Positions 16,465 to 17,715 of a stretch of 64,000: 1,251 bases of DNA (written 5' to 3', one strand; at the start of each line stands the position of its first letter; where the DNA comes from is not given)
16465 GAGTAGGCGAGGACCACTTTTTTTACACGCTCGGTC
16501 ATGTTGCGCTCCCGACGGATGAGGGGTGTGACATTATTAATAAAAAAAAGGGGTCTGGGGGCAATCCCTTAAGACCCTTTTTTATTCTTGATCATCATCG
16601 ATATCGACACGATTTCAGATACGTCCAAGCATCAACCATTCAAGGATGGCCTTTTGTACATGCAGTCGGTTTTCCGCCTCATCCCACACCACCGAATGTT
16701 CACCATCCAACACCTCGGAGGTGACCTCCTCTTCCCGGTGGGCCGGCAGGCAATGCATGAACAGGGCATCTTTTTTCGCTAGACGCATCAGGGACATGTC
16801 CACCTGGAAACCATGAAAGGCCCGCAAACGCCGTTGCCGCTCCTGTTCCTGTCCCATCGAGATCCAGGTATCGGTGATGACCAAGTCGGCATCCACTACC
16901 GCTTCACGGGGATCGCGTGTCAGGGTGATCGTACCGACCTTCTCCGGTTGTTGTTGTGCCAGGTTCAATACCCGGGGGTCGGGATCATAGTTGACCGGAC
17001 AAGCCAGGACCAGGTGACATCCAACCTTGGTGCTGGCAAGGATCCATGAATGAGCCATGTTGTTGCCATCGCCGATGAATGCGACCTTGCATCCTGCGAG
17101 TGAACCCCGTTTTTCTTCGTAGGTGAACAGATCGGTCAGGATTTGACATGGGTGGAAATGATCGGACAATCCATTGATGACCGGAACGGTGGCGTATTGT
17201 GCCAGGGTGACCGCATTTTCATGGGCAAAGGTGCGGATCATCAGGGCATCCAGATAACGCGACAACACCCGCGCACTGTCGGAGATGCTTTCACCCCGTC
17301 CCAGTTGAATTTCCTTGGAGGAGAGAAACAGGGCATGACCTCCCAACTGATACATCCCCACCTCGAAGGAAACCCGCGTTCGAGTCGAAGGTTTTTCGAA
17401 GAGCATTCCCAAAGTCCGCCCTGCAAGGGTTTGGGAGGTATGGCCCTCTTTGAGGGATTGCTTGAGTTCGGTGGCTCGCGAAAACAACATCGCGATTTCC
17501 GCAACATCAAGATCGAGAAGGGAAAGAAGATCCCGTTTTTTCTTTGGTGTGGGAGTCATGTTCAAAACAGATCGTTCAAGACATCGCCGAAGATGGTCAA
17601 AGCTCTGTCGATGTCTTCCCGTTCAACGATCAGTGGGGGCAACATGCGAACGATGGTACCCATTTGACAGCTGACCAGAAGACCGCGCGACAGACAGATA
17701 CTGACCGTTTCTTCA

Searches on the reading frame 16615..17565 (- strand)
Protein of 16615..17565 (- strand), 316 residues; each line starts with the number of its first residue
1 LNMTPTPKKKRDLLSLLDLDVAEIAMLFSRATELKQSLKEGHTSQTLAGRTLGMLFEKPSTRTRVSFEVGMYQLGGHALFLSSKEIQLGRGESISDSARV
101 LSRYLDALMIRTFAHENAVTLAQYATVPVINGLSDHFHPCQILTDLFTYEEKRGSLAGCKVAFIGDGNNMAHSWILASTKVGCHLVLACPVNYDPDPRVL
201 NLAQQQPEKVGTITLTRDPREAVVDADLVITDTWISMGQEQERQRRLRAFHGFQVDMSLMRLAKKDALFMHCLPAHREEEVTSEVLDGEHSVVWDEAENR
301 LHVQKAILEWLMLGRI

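Call 14: search_protein_families(library=pfam, proteins=[window:16615-17565:-])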
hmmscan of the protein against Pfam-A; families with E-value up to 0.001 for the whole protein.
window:16615-17565:- (316 aa): 2 families
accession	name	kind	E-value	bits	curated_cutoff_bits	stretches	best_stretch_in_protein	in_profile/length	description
PF00185.30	OTCace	-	1.1e-59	201.5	29.4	1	158-311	2-157/157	Aspartate/ornithine carbamoyltransferase, Asp/Orn binding domain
PF02729.26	OTCace_N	-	1.7e-52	177.9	29.9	1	11-151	1-148/148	Aspartate/ornithine carbamoyltransferase, carbamoyl-P binding domain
